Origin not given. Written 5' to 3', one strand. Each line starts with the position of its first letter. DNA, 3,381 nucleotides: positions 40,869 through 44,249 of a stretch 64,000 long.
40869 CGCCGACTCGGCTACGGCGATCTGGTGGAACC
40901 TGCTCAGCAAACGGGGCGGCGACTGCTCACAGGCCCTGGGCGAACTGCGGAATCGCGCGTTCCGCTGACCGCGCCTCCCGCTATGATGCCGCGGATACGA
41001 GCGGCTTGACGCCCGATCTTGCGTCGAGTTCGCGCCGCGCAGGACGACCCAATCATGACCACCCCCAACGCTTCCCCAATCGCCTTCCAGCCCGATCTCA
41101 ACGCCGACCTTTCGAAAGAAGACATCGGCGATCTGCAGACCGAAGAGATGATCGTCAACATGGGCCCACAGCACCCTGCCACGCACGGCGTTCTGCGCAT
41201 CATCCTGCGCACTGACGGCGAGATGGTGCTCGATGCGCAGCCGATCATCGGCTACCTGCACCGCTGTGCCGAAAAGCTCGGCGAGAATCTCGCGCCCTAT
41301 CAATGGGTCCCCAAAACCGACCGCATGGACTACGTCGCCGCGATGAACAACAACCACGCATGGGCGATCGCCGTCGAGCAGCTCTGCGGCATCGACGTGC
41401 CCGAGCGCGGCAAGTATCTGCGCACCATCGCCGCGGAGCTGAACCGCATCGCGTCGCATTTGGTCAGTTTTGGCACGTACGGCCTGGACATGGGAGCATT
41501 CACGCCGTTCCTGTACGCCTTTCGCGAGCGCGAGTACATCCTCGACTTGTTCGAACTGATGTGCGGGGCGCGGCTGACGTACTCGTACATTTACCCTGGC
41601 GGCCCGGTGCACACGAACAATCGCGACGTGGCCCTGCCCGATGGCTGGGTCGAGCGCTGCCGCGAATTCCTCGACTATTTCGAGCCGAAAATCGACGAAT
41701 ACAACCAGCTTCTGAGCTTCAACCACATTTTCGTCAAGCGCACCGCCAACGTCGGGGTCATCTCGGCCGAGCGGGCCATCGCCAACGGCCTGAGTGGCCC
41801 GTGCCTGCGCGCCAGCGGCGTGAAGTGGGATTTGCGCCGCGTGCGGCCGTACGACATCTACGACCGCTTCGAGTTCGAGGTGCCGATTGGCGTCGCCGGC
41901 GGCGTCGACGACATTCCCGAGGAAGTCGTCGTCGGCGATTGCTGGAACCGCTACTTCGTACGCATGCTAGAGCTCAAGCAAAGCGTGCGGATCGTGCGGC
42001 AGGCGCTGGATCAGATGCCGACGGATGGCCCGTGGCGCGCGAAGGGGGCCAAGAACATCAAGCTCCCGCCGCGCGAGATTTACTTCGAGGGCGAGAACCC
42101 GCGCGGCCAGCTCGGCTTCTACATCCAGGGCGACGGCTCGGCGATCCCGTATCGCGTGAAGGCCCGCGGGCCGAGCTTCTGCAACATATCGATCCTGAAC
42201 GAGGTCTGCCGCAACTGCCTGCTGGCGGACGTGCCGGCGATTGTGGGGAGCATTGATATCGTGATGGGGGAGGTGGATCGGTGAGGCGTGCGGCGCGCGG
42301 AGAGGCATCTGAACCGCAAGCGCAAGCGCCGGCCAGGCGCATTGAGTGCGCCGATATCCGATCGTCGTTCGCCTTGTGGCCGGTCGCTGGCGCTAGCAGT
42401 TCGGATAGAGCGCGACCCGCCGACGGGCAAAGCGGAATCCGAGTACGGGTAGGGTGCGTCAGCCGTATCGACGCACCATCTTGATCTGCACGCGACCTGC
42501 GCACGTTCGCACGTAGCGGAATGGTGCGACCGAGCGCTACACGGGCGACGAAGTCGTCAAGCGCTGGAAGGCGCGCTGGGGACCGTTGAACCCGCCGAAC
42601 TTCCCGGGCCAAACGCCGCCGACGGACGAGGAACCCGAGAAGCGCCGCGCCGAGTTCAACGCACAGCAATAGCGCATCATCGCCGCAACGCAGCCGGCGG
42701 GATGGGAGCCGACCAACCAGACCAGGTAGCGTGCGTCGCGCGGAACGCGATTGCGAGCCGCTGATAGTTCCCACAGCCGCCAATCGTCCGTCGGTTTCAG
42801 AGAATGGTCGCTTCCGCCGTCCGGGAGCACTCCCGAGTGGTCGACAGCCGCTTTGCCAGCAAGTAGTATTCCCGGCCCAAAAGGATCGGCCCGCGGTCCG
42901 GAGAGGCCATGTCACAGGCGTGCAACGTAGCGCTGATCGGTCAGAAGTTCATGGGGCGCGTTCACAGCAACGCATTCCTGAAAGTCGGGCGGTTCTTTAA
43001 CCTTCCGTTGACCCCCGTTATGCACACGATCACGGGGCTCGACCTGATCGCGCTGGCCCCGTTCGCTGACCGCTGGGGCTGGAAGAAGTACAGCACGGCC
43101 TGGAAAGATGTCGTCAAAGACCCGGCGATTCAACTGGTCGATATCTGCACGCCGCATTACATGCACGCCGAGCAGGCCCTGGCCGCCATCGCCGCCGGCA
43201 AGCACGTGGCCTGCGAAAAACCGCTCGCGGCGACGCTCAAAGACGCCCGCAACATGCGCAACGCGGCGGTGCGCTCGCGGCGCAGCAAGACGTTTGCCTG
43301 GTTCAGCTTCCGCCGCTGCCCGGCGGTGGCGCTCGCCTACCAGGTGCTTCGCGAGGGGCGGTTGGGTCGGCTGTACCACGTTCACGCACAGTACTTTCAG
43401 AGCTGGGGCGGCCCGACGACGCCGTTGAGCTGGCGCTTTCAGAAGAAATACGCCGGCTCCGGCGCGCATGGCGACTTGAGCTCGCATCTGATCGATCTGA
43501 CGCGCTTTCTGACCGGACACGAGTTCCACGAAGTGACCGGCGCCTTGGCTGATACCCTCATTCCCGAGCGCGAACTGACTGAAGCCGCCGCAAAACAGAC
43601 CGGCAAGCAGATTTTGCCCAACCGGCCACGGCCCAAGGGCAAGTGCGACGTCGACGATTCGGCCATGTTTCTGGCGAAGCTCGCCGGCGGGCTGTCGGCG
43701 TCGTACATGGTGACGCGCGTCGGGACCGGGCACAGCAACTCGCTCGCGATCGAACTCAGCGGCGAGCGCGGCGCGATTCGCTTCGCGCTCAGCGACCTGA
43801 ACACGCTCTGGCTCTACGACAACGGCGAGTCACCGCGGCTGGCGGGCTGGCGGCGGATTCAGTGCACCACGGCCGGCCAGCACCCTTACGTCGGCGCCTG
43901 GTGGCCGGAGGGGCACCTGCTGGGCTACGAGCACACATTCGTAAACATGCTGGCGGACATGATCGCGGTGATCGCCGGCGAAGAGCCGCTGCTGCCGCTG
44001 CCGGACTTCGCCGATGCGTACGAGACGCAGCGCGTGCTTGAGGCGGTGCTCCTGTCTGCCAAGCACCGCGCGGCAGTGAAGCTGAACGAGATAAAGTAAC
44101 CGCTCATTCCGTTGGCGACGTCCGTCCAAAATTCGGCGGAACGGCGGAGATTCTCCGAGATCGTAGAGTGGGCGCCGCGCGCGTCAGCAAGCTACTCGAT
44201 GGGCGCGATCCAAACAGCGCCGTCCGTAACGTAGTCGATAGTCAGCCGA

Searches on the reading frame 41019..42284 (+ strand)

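Call 16: search_protein_families(library=pfam, proteins=[window:41019-42284:+])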
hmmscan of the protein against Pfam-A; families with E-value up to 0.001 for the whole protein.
window:41019-42284:+ (421 aa): 1 family
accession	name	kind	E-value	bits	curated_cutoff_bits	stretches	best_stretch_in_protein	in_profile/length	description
PF00346.24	Complex1_49kDa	-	5.2e-89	298.3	24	2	157-352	1-176/271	Respiratory-chain NADH dehydrogenase, 49 Kd subunit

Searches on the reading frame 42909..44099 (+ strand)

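Call 85: search_protein_families(library=pfam, proteins=[window:42909-44099:+], max_evalue=0.00001)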
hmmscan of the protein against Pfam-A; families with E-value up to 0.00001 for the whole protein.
window:42909-44099:+ (396 aa): 3 families
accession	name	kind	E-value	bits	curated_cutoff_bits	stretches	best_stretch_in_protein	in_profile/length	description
PF22725.1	GFO_IDH_MocA_C3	-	4e-24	85.4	27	1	143-291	4-124/124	GFO/IDH/MocA C-terminal domain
PF01408.29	GFO_IDH_MocA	-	1.4e-17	64.9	24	1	6-123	2-112/120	Oxidoreductase family, NAD-binding Rossmann fold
PF02894.22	GFO_IDH_MocA_C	-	3.1e-15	57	22.9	1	147-392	4-218/218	Oxidoreductase family, C-terminal alpha/beta domain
